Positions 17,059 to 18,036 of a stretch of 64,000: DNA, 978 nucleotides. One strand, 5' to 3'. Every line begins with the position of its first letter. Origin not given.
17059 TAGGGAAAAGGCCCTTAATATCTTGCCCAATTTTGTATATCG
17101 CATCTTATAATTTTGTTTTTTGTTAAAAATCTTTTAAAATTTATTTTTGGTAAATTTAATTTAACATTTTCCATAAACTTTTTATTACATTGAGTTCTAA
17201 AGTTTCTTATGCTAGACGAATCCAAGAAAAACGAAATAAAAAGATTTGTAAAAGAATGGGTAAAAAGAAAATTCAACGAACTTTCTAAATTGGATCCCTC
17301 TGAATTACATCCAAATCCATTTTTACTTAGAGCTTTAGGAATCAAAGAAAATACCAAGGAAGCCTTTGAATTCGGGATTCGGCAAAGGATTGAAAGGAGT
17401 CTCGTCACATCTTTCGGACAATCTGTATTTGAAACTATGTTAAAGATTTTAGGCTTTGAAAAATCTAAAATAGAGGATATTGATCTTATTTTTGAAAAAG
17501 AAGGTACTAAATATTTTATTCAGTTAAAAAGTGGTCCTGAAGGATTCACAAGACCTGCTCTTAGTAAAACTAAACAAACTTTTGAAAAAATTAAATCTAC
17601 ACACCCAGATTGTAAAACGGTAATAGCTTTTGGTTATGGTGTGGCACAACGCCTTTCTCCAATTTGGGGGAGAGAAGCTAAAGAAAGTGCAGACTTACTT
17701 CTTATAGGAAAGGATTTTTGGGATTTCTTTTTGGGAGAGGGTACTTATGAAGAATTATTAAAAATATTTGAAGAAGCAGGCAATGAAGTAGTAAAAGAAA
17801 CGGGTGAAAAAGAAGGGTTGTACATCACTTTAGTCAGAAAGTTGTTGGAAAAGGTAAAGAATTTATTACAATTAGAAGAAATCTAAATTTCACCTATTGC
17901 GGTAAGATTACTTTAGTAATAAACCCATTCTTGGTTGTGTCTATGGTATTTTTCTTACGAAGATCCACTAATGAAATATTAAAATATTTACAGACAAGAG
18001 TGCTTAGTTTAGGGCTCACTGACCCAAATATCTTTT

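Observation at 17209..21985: Composite defense locus: DUF262-HNH nuclease + small ORF + 800-aa DUF1156-type methyltransferase, convergent with a PD-(D/E)xK-like nuclease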

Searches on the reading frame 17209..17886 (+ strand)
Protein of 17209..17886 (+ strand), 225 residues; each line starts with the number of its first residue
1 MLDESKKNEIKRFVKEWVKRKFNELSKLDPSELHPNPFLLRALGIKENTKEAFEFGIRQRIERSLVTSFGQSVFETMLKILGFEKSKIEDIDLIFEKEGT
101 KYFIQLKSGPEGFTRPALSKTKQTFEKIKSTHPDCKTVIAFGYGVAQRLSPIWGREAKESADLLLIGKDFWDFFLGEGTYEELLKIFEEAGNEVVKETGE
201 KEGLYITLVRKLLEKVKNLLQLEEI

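Call 4: search_protein_families(library=pfam, proteins=[window:17209-17886:+], max_evalue=0.01)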
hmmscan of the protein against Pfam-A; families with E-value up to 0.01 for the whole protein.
window:17209-17886:+ (225 aa): 2 families
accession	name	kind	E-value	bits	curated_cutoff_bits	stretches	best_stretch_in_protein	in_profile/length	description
PF09520.16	RE_TdeIII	-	1.4e-17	64.6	27.2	2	90-191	133-242/242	Type II restriction endonuclease, TdeIII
PF14511.12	RE_EcoO109I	-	2.2e-16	60.7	22.5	1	7-190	4-193/198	Type II restriction endonuclease EcoO109I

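Call 5: search_protein_families(library=padloc, proteins=[window:17209-17886:+], max_evalue=0.01)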
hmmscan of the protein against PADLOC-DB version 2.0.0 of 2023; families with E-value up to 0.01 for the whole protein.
window:17209-17886:+ (225 aa): 2 families
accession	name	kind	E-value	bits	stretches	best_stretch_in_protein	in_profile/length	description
PDLC03421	REase_II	-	0.00018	19.3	0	162-192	220-251/264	Type II restriction enzyme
PDLC03482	REase_II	-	0.001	16.8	0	161-195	231-265/274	Type II restriction enzyme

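Call 6: search_protein_families(library=ncbifam, proteins=[window:17209-17886:+], max_evalue=0.01)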
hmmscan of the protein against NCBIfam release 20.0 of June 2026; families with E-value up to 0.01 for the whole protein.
window:17209-17886:+ (225 aa): 0 families

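Call 46: search_solved_structures(query=window:17209-17886:+, max_evalue=1, show_alignments=2)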
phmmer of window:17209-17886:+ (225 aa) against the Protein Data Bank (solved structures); distinct sequences matched with E-value up to 1: 3.
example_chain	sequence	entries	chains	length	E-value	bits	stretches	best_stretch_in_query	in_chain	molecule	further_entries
8s79_A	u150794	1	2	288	0.6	12.8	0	130-185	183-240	Nod-factor receptor 5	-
1us8_A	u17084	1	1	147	0.65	12.7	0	90-141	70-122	DNA DOUBLE-STRAND BREAK REPAIR RAD50 ATPASE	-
1f2t_A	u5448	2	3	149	0.66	12.7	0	90-141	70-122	RAD50 ABC-ATPASE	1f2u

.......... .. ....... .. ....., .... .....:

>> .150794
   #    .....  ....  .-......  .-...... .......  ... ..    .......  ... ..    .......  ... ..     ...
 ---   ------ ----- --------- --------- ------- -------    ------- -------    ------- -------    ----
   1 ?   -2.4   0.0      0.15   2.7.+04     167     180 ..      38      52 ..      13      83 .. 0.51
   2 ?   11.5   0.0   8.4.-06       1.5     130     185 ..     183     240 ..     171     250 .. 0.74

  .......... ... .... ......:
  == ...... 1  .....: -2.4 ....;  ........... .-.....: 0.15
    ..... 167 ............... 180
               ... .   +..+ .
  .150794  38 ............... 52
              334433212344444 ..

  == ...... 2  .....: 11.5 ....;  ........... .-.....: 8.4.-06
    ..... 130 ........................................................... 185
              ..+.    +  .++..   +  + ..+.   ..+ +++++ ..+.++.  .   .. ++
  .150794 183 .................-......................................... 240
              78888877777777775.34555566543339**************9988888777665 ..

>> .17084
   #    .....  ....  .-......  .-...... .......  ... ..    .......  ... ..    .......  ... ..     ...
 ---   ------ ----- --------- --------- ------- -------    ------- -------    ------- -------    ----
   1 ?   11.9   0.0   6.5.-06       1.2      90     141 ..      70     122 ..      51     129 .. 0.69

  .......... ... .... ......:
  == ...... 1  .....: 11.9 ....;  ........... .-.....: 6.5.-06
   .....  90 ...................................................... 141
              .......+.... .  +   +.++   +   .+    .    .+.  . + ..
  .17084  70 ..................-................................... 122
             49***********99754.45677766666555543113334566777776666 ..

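Call 52: search_solved_structures(query=A6, max_evalue=1, show_alignments=2)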
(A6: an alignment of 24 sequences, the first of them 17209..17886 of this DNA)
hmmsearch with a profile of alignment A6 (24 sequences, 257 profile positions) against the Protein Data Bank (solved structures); distinct sequences matched with E-value up to 1: 2.
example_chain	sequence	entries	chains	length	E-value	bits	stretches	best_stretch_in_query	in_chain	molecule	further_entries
8g4k_A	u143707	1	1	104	0.048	16.3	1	222-253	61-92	5HCS_TGFBR2_1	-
2m1l_A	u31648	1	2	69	0.17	14.5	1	224-251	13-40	Cyclin-dependent kinase 2-associated protein 2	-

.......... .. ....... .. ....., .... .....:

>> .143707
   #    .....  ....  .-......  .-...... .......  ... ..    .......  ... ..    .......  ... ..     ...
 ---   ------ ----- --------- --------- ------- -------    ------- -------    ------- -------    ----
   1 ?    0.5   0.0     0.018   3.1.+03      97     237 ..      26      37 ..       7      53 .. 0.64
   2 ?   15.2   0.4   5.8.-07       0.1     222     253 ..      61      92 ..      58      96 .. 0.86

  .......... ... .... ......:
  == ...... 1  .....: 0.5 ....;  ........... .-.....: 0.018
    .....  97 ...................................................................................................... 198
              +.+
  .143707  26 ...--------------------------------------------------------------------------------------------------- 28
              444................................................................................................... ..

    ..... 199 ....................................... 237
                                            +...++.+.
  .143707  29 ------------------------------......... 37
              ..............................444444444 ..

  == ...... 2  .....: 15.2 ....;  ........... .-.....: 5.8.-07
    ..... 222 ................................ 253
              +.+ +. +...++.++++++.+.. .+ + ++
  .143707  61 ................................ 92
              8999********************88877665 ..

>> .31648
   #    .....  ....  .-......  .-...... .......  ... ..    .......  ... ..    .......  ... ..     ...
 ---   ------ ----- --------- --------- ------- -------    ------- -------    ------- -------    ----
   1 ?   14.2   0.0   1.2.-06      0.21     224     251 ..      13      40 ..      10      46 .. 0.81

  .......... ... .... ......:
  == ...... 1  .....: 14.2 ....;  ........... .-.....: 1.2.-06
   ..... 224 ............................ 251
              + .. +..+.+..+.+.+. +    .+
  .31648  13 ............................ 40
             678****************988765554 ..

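Call 61: predict_structure(protein=window:17209-17886:+)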
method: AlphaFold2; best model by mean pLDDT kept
length: 225 residues; sequences in the alignment: 1
mean_pLDDT: 47.4   pTM: 0.40
mean pLDDT of the five models: 47.4, 46.6, 44.4, 42.2, 40.4
residues with pLDDT >= 90: 0; 70-90: 0; 50-70: 103; < 50: 122
segments of 3 or more residues with pLDDT < 50: 80-83, 94-108, 110-180, 201-206, 212-225
pLDDT, mean of each block of 10 residues (from residue 1): 55 62 56 54 62 57 51 52 51 46 44 36 41 36 29 29 36 44 59 62 47 45 29
secondary structure, 60 per line:
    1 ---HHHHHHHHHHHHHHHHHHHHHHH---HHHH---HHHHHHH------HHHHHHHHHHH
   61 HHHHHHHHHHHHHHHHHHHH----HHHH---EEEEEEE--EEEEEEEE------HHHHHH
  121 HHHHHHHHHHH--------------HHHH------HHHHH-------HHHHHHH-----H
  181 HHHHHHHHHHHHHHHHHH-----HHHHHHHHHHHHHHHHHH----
elements in order: H4-26 H30-33 H37-43 H50-80 H85-88 E92-98 E101-108 H115-131 H146-149 H156-160 H168-174 H180-198 H204-221
